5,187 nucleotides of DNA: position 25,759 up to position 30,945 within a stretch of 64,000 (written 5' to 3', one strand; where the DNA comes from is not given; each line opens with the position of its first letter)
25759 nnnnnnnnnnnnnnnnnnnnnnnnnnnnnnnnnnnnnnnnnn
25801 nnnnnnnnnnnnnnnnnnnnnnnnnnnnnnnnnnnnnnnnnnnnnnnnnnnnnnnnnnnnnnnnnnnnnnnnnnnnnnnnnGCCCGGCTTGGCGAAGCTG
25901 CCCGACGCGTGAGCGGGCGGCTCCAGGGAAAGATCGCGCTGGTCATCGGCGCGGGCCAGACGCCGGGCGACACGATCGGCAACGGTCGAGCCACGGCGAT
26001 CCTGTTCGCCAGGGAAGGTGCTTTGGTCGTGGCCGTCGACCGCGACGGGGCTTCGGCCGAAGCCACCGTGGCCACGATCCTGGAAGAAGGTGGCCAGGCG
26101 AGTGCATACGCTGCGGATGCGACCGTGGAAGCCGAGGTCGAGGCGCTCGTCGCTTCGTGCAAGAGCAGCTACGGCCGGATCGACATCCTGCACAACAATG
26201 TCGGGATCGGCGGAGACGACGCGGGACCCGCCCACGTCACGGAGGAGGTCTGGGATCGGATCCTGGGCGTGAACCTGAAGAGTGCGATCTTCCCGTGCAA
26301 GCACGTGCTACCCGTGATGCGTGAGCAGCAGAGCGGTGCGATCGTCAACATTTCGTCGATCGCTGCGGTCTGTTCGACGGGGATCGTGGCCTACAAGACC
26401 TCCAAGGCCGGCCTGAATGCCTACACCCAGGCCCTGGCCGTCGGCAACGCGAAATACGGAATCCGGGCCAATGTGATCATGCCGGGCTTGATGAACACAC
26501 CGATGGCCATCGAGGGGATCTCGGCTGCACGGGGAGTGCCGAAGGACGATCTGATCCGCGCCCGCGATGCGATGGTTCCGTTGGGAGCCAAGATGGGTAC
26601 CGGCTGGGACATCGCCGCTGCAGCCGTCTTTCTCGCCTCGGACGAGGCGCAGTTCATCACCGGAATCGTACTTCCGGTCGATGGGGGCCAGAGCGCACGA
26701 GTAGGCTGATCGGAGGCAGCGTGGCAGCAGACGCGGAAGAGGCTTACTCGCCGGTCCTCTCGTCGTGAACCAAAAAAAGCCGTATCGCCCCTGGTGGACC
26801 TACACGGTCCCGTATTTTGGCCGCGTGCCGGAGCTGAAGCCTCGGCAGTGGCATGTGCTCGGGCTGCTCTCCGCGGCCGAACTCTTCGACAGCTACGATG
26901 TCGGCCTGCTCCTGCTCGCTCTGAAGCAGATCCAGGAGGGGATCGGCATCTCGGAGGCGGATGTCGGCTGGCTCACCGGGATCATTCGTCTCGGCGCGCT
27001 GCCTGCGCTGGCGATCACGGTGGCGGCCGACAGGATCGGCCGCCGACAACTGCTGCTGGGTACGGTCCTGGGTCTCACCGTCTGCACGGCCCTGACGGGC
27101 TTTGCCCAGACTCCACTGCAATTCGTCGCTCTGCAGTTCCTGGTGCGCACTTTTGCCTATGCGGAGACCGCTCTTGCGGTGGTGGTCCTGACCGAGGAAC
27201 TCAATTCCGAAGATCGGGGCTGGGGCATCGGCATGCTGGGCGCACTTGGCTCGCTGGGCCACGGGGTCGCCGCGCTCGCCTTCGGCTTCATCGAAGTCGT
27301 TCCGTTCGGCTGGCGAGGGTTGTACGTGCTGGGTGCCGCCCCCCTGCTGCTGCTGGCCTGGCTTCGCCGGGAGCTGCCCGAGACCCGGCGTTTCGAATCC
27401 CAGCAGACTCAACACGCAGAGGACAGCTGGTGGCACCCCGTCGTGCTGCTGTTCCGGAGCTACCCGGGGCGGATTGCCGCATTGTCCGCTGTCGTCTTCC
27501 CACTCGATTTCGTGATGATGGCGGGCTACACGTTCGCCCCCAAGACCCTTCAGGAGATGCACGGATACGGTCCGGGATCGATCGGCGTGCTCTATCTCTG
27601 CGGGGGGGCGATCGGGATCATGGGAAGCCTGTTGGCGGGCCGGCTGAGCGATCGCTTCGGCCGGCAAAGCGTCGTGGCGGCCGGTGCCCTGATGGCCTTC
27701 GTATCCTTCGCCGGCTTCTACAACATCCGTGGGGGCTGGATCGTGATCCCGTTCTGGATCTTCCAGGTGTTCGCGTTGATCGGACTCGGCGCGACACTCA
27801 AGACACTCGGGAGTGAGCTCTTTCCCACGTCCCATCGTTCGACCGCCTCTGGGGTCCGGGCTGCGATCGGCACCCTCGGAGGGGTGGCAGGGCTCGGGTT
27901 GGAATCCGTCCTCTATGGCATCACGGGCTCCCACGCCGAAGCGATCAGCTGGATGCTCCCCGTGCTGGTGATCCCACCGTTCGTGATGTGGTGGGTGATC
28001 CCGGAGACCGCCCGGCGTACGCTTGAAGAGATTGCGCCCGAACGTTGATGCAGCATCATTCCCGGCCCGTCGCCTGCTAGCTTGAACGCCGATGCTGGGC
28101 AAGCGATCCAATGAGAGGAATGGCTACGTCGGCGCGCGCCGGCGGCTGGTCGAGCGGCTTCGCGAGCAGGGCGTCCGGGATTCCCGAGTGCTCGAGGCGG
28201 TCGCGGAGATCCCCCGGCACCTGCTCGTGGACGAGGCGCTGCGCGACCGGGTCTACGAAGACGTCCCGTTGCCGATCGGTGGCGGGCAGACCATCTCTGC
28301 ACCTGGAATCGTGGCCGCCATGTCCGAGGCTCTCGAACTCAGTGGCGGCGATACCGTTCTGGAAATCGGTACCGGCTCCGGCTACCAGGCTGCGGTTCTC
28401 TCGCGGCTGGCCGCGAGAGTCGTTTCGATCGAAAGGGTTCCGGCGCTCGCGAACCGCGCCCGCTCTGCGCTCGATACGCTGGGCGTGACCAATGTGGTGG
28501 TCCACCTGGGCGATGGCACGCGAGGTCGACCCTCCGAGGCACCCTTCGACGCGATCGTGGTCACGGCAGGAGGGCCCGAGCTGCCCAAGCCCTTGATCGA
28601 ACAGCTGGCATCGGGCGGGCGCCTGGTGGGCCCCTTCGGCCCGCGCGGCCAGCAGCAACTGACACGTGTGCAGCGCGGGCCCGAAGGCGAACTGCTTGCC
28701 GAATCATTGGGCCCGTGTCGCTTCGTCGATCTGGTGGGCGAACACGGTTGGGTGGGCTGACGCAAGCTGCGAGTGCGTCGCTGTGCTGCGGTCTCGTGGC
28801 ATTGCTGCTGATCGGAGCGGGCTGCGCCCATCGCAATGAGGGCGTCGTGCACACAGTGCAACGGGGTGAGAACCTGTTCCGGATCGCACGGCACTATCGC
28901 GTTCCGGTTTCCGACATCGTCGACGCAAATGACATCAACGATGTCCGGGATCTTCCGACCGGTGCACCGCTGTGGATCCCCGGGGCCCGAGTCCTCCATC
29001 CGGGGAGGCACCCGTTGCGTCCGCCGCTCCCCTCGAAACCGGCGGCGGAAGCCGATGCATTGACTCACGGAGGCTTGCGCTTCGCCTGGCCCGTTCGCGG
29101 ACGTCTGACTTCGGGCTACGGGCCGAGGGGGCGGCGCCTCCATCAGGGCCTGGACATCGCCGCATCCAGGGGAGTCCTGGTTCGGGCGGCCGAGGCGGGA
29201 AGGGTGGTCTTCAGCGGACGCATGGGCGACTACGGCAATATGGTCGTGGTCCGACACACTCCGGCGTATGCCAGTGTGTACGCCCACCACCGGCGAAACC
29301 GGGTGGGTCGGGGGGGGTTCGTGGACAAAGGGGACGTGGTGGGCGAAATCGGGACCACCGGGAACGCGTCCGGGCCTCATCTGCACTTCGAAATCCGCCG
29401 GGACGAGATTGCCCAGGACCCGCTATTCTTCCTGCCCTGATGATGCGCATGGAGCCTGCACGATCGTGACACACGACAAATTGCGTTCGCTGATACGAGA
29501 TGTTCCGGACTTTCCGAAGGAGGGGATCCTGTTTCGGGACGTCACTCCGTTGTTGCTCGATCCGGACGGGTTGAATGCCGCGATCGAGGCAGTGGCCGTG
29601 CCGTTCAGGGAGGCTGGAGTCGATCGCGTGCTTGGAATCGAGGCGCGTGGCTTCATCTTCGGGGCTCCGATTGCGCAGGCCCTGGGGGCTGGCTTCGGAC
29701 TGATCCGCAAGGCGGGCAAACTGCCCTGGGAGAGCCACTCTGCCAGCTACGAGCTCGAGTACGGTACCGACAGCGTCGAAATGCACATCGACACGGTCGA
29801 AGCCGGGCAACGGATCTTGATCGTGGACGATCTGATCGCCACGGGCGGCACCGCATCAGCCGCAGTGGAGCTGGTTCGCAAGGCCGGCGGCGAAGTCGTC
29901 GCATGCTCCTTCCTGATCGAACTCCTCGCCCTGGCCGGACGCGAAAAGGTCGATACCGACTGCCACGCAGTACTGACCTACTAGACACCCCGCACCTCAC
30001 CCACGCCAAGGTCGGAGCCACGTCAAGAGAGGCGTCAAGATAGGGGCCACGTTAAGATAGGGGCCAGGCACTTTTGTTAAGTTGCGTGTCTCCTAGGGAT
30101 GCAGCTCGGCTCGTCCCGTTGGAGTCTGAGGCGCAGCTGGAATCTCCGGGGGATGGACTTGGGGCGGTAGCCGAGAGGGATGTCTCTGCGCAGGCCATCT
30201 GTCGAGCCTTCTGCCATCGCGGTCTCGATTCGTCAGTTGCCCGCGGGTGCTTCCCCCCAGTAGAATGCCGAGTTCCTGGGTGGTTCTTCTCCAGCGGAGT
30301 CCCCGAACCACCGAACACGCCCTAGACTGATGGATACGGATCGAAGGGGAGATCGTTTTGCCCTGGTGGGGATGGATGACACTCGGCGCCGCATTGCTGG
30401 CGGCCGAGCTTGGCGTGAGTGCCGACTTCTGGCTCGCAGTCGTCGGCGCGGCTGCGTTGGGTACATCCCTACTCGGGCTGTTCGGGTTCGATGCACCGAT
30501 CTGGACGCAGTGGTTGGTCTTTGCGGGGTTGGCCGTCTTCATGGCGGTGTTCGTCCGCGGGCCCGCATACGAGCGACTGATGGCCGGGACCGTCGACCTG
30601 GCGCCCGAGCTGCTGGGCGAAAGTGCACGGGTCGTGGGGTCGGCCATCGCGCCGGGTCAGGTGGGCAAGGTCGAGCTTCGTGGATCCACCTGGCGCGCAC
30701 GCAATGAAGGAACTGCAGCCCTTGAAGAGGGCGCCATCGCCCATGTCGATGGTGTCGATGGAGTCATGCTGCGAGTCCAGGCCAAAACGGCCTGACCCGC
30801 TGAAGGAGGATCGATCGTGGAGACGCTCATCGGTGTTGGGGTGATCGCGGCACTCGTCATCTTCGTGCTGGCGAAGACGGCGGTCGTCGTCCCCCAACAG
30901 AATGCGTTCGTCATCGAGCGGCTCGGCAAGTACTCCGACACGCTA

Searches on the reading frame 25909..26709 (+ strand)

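Call 29: search_protein_families(library=pfam, proteins=[window:25909-26709:+], max_evalue=0.001)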
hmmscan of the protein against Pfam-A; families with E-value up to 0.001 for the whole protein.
window:25909-26709:+ (266 aa): 3 families
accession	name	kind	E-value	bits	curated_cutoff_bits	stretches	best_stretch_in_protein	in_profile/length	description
PF13561.12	adh_short_C2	-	1.3e-54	185.8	27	1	26-261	9-235/236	Enoyl-(Acyl carrier protein) reductase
PF00106.31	adh_short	-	3.1e-45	154.5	26.6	1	8-201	1-188/195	short chain dehydrogenase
PF08659.16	KR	-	1.1e-05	25.9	22.6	1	26-194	13-177/180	KR domain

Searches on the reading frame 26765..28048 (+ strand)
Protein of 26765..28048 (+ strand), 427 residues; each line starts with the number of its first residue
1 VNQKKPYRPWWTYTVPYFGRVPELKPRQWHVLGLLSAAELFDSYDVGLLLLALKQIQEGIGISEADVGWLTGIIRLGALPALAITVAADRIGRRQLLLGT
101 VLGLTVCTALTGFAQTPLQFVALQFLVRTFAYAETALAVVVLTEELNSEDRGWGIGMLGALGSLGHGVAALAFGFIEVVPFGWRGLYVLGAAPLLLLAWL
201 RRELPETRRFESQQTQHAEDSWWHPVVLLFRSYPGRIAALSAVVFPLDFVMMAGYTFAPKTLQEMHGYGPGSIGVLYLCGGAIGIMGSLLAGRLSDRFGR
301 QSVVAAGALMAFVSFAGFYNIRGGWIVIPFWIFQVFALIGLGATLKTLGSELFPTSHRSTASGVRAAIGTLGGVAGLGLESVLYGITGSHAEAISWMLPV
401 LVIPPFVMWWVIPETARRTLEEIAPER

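Call 29: search_protein_families(library=pfam, proteins=[window:26765-28048:+], max_evalue=0.001)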
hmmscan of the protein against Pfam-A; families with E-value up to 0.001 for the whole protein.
window:26765-28048:+ (427 aa): 3 families
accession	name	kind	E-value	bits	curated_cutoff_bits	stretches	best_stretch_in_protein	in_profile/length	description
PF07690.21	MFS_1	-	7.5e-39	134.1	33.4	2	38-376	4-346/347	Major Facilitator Superfamily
PF00083.30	Sugar_tr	-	1.2e-13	51.3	22.3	2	63-219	44-206/452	Sugar (and other) transporter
PF12832.13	MFS_1_like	-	4.6e-09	36.2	25.2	1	60-376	29-354/373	MFS_1 like family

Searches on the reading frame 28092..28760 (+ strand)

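Call 29: search_protein_families(library=pfam, proteins=[window:28092-28760:+], max_evalue=0.001)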
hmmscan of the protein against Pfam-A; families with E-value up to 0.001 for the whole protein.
window:28092-28760:+ (222 aa): 6 families
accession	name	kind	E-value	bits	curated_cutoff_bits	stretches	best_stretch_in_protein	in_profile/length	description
PF01135.25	PCMT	-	6.1e-61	206.3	20.3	1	17-217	4-208/210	Protein-L-isoaspartate(D-aspartate) O-methyltransferase (PCMT)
PF13649.12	Methyltransf_25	-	2.5e-07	31.7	27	1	89-159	1-72/97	Methyltransferase domain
PF13847.12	Methyltransf_31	-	3.8e-06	27.1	27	1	84-157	2-80/145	Methyltransferase domain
PF00398.26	RrnaAD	-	5.8e-06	26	24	1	78-135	23-78/263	Ribosomal RNA adenine dimethylase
PF08241.18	Methyltransf_11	-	8.7e-05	23.5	21.2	1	90-158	1-67/95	Methyltransferase domain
PF13489.12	Methyltransf_23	-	0.00049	20.3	27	1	83-157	20-87/164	Methyltransferase domain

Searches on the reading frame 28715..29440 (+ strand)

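Call 58: search_protein_families(library=pfam, proteins=[window:28715-29440:+], max_evalue=0.0001)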
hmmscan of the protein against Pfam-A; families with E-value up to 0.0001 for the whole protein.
window:28715-29440:+ (241 aa): 2 families
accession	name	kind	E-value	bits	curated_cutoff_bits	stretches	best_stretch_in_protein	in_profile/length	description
PF01551.29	Peptidase_M23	-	1.1e-29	102.9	28.7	1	142-236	2-96/96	Peptidase family M23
PF01476.26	LysM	-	7.4e-10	39.1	20.9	1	46-89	1-43/43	LysM domain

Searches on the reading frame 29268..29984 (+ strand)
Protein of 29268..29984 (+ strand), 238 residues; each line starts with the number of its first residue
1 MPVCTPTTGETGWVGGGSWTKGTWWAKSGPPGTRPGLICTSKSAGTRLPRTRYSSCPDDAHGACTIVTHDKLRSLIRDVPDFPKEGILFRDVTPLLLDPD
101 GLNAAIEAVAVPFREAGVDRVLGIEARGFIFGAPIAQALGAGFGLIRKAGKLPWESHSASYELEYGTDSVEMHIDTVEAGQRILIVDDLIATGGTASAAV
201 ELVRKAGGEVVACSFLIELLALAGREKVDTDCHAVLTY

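Call 58: search_protein_families(library=pfam, proteins=[window:29268-29984:+], max_evalue=0.0001)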
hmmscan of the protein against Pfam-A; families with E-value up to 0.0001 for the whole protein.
window:29268-29984:+ (238 aa): 1 family
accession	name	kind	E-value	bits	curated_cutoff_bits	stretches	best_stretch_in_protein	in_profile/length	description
PF00156.33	Pribosyltran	-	7.5e-15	55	26.3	1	118-231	30-136/158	Phosphoribosyl transferase domain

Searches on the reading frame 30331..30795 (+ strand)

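Call 74: search_protein_families(library=pfam, proteins=[window:30331-30795:+], max_evalue=0.001)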
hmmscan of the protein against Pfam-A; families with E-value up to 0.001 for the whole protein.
window:30331-30795:+ (154 aa): 1 family
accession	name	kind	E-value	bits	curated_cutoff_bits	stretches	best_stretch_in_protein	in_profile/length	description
PF01957.25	NfeD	-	2.1e-10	41.1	29.1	1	93-149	3-55/57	NfeD-like C-terminal, partner-binding domain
